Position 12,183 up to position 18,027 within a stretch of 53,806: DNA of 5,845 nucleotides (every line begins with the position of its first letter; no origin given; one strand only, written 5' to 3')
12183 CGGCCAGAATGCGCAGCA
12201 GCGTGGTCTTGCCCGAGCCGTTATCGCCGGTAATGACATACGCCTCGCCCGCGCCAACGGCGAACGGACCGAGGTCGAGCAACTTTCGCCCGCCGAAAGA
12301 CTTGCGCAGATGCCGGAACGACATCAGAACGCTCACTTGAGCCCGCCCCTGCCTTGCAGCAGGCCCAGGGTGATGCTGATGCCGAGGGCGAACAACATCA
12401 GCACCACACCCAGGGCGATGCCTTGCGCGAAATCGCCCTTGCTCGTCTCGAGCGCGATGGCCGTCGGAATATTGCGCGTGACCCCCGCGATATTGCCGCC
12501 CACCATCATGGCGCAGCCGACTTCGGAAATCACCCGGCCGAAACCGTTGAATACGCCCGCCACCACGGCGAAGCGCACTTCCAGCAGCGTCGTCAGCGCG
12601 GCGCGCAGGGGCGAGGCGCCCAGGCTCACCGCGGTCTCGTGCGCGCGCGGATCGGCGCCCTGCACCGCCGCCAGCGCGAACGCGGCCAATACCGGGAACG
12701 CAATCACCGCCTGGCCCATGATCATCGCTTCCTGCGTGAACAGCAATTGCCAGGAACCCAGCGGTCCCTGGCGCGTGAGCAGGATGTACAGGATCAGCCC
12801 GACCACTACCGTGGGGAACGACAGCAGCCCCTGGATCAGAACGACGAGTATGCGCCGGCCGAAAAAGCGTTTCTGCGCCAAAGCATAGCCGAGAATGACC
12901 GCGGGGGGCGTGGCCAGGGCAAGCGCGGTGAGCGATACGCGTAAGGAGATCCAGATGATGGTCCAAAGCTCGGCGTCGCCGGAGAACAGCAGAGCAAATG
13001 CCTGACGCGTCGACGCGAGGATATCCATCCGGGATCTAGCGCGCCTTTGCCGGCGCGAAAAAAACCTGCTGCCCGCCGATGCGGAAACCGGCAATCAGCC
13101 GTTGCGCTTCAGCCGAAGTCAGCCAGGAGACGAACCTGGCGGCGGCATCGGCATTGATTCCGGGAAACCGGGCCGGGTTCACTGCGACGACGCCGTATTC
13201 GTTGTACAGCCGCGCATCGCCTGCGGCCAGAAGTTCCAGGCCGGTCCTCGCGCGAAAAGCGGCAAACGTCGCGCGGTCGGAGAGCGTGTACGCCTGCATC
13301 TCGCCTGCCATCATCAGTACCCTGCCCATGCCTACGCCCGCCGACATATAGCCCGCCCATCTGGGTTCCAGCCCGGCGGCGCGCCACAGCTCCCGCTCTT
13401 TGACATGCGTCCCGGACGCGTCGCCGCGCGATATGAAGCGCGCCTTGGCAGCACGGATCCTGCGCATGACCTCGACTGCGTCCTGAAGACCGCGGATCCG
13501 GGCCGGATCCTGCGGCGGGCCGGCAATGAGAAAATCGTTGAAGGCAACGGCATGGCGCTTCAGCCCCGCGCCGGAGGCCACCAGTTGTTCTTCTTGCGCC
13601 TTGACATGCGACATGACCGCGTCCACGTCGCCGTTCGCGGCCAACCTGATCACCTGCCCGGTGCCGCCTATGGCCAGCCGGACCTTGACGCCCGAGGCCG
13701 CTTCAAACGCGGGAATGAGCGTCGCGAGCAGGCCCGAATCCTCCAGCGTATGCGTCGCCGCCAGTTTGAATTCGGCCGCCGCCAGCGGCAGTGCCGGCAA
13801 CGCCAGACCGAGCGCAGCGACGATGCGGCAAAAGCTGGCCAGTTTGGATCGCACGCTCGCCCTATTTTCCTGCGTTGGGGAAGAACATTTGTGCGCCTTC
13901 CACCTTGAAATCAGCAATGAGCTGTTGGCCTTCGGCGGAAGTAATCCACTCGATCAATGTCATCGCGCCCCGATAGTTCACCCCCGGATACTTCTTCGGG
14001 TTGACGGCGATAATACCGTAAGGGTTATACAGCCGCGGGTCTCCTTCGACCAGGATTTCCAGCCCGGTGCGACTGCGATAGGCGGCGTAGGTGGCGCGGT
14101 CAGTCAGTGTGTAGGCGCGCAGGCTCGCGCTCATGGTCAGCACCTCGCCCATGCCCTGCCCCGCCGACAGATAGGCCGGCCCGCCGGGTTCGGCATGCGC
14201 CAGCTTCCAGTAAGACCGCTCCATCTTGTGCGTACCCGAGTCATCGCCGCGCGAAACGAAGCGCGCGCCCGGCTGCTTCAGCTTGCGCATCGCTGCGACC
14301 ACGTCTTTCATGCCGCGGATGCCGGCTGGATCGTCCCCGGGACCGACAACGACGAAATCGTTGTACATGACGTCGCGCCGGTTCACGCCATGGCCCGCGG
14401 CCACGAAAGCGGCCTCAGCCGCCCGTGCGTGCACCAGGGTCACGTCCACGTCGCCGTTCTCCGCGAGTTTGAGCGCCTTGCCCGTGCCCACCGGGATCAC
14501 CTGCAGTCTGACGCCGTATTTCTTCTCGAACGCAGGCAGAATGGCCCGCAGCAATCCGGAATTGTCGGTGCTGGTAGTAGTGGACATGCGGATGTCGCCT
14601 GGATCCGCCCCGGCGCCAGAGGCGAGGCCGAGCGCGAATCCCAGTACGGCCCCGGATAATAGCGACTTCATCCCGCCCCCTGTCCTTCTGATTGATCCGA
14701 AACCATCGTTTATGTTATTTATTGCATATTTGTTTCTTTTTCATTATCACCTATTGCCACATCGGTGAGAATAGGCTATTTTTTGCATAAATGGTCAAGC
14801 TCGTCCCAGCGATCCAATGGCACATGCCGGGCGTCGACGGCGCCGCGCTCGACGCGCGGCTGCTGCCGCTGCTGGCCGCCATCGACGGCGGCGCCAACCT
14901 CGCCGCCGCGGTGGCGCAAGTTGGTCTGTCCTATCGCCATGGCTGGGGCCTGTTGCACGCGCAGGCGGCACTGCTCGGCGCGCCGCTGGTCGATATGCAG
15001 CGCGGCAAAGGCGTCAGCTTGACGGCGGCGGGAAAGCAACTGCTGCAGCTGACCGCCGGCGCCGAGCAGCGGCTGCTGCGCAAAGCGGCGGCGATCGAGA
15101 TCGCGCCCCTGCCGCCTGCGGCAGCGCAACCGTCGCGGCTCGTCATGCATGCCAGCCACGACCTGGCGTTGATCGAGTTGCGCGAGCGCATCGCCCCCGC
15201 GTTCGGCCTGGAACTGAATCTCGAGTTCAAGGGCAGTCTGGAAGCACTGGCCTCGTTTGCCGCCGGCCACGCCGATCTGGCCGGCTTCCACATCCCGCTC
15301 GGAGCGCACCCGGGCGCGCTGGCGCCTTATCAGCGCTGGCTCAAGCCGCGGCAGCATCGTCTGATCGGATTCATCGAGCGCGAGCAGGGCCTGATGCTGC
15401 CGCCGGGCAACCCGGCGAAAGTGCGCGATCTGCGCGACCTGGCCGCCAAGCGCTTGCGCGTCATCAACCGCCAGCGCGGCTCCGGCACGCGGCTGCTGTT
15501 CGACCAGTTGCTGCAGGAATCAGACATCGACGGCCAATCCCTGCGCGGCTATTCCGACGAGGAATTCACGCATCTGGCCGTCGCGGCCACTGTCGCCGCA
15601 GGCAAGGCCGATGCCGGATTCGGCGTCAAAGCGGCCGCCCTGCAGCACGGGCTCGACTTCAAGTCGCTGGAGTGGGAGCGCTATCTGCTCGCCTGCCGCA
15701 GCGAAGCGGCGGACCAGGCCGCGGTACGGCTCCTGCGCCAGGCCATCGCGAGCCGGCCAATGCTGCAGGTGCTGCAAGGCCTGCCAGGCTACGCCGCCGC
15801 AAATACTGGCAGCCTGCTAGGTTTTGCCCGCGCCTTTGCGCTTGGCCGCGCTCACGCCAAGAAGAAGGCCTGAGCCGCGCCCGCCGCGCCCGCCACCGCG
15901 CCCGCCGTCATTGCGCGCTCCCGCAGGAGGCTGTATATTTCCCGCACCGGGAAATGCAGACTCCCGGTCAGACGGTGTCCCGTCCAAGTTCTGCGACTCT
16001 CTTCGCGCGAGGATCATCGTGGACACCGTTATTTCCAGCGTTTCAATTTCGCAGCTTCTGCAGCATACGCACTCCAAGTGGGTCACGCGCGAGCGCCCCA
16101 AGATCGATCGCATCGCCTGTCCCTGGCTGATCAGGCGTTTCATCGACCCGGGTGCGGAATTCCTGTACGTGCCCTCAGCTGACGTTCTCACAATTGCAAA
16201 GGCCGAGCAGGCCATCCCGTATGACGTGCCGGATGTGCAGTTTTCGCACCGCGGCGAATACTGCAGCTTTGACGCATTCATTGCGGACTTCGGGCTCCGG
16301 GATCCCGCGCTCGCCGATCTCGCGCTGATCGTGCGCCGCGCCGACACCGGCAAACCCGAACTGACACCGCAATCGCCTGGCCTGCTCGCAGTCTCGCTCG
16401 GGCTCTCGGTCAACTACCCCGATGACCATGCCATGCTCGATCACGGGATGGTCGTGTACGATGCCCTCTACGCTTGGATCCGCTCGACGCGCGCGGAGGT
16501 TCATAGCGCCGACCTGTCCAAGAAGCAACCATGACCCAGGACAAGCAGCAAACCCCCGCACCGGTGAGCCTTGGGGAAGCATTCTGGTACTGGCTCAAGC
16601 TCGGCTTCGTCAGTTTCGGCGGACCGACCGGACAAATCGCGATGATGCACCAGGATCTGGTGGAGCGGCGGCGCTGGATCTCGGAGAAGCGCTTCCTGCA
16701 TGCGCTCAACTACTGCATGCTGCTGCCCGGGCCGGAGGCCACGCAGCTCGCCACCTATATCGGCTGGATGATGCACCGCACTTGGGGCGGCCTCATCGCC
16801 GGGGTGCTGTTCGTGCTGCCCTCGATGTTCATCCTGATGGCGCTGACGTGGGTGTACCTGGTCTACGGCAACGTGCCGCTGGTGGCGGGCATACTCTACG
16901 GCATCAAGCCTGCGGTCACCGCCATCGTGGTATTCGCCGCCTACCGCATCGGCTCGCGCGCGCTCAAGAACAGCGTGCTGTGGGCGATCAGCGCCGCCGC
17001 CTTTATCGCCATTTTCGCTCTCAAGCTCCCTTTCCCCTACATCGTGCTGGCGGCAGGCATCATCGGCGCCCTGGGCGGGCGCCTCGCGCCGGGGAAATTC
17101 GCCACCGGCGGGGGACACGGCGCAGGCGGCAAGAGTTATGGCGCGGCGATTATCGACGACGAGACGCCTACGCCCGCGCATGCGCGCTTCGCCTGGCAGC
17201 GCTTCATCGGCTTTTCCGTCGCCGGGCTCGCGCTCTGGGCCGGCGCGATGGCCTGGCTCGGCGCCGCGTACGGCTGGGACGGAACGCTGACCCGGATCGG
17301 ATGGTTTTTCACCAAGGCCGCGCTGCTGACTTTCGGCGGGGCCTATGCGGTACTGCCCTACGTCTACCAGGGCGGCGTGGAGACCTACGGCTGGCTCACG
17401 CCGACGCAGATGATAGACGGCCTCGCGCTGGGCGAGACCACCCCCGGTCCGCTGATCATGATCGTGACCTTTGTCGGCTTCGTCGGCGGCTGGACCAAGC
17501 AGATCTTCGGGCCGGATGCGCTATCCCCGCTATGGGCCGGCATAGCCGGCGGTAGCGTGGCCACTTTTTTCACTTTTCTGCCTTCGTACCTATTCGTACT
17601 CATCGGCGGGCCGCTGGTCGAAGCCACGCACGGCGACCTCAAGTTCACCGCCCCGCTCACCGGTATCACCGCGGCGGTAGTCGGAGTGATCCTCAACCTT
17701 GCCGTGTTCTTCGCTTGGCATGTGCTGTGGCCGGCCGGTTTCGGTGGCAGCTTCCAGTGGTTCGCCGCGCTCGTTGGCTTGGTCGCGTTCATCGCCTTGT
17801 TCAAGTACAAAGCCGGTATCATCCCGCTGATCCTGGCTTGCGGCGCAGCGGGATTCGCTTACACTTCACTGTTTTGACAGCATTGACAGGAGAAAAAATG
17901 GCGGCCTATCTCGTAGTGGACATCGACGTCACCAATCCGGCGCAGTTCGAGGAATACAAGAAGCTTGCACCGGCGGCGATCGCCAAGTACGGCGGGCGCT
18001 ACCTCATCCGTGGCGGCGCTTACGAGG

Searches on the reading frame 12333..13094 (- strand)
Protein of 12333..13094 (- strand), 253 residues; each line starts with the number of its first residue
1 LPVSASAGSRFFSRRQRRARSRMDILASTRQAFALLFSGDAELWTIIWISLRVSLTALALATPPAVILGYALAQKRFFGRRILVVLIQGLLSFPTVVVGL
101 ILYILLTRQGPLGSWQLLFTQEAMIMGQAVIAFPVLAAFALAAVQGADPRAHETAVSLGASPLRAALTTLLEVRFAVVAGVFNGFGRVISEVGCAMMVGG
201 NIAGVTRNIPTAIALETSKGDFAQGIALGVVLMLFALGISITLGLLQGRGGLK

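Call 11: search_protein_families(library=pfam, proteins=[window:12333-13094:-], max_evalue=0.00001)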
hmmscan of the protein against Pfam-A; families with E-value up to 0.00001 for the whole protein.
window:12333-13094:- (253 aa): 0 families

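Call 55: search_protein_families(library=ncbifam, proteins=[window:12333-13094:-], max_evalue=0.000001)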
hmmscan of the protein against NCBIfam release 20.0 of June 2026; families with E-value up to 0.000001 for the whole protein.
window:12333-13094:- (253 aa): 12 families
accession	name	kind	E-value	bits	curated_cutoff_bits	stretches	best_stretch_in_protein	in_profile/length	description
NF038017.1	ABC_perm1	subfamily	1.2e-61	208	100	1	50-233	1-184/184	ABC transporter permease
NF041773.1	tung_perm_TupB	equivalog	3.1e-51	174.4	320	1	25-243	4-222/230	tungstate ABC transporter permease TupB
TIGR02141.1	modB_ABC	equivalog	1.1e-26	93.8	182.6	1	48-246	1-205/208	molybdate ABC transporter permease subunit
NF006939.0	PRK09421.1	equivalog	2.9e-24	85.8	262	1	42-240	7-217/230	molybdate ABC transporter permease subunit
TIGR01581.1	Mo_ABC_porter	hypoth_equivalog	1.3e-22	80.4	210.3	1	40-236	16-219/225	ABC transporter permease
TIGR00969.1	3a0106s02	subfamily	4.5e-21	75.5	240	1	39-248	55-271/272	sulfate ABC transporter permease subunit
TIGR02140.1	permease_CysW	equivalog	1.1e-17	64.5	329.1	1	41-240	43-249/261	sulfate ABC transporter permease subunit CysW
TIGR02139.1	permease_CysT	equivalog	3.2e-13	49.9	246.1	1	46-248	51-260/265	sulfate ABC transporter permease subunit CysT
NF008620.0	PRK11602.1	equivalog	5.7e-13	48.7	442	1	40-219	59-245/291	sulfate/thiosulfate ABC transporter permease CysW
TIGR03262.1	PhnU2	equivalog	1.5e-12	47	593.25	1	40-237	49-247/546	putative 2-aminoethylphosphonate ABC transporter permease subunit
NF008208.0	PRK10971.1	equivalog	4e-11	42.9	415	1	65-249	78-269/277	sulfate/thiosulfate ABC transporter permease CysT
NF040839.1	tungstate_WtpB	equivalog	2.2e-09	37.3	340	1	40-247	39-248/251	tungstate ABC transporter permease WtpB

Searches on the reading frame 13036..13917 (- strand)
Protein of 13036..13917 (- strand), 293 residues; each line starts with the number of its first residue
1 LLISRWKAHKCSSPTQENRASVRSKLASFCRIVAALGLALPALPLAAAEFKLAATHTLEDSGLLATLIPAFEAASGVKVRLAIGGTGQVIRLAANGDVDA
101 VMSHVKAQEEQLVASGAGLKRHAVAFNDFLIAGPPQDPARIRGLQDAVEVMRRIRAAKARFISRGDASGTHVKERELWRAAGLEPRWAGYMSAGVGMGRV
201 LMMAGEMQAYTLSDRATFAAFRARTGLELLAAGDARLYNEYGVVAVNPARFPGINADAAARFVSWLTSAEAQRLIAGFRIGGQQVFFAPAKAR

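Call 11: search_protein_families(library=pfam, proteins=[window:13036-13917:-], max_evalue=0.00001)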
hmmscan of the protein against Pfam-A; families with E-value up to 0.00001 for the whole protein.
window:13036-13917:- (293 aa): 2 families
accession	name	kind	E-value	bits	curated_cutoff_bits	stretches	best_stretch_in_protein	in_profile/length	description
PF12849.12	PBP_like_2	-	2.5e-33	116.4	27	1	52-270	13-267/267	PBP superfamily domain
PF13531.11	SBP_bac_11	-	9e-16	58.8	25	1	64-275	13-221/227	Bacterial extracellular solute-binding protein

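Call 55: search_protein_families(library=ncbifam, proteins=[window:13036-13917:-], max_evalue=0.000001)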
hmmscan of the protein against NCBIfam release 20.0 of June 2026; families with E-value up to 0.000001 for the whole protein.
window:13036-13917:- (293 aa): 1 family
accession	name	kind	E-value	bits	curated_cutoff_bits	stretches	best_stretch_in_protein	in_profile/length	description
NF041772.1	tung_bind_TupA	equivalog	4.6e-49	167.2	400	1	42-293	9-265/266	tungstate ABC transporter substrate-binding protein TupA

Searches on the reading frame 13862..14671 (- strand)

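Call 11: search_protein_families(library=pfam, proteins=[window:13862-14671:-], max_evalue=0.00001)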
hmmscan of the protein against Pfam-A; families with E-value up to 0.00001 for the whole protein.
window:13862-14671:- (269 aa): 2 families
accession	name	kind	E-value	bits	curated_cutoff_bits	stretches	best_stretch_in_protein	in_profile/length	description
PF12849.12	PBP_like_2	-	2.1e-44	152.7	27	1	22-247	5-267/267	PBP superfamily domain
PF13531.11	SBP_bac_11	-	8.2e-13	49.1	25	1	36-215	8-185/227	Bacterial extracellular solute-binding protein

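Call 55: search_protein_families(library=ncbifam, proteins=[window:13862-14671:-], max_evalue=0.000001)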
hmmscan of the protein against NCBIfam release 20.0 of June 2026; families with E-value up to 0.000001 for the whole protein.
window:13862-14671:- (269 aa): 1 family
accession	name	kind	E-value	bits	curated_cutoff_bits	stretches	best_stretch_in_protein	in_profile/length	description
NF041772.1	tung_bind_TupA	equivalog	3.2e-66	223.4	400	1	18-267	8-262/266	tungstate ABC transporter substrate-binding protein TupA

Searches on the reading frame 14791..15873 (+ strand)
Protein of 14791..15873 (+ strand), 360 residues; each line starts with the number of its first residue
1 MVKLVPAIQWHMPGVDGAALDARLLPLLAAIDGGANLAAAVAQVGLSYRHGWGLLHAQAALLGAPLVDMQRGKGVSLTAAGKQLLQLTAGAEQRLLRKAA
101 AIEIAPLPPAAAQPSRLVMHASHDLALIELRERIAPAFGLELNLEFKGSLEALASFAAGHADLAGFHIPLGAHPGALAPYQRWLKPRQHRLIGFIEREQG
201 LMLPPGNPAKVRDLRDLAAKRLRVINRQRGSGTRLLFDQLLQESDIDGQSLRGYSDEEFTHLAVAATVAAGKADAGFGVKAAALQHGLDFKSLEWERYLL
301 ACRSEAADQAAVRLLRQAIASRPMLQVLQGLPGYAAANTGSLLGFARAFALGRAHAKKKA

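Call 11: search_protein_families(library=pfam, proteins=[window:14791-15873:+], max_evalue=0.00001)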
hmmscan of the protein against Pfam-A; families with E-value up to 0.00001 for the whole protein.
window:14791-15873:+ (360 aa): 1 family
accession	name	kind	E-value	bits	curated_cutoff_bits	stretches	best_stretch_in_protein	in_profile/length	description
PF12727.12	PBP_like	-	5.1e-57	192.6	27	1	139-318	10-191/193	PBP superfamily domain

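Call 55: search_protein_families(library=ncbifam, proteins=[window:14791-15873:+], max_evalue=0.000001)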
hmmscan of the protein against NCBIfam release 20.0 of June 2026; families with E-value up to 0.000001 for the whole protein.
window:14791-15873:+ (360 aa): 2 families
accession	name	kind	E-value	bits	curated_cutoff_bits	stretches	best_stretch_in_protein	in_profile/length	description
NF011068.0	PRK14498.1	equivalog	4.6e-52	176.9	534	1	91-341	394-642/647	molybdopterin biosynthesis protein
TIGR00637.1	ModE_repress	subfamily_domain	7.3e-07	29.2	98.5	0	21-96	3-82/100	ModE molybdate transport repressor domain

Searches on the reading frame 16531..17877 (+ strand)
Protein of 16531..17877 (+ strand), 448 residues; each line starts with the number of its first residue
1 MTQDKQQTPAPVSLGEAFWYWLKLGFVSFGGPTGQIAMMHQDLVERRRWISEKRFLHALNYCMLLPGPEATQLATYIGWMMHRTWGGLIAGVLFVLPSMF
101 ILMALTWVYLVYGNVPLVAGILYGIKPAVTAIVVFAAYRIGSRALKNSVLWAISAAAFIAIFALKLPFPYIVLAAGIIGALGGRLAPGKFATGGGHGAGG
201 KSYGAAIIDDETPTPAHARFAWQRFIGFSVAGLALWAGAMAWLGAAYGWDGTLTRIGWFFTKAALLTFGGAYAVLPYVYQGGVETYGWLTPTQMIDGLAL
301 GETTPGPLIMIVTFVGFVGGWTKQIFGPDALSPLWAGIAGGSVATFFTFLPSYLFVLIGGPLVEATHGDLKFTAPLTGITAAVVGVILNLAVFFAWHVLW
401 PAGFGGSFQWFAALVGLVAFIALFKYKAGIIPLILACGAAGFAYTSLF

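Call 11: search_protein_families(library=pfam, proteins=[window:16531-17877:+], max_evalue=0.00001)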
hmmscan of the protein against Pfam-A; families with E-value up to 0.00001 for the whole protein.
window:16531-17877:+ (448 aa): 1 family
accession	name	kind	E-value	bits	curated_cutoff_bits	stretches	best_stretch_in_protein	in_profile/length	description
PF02417.20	Chromate_transp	-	1.1e-77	260.2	28.6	2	16-179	2-165/166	Chromate transporter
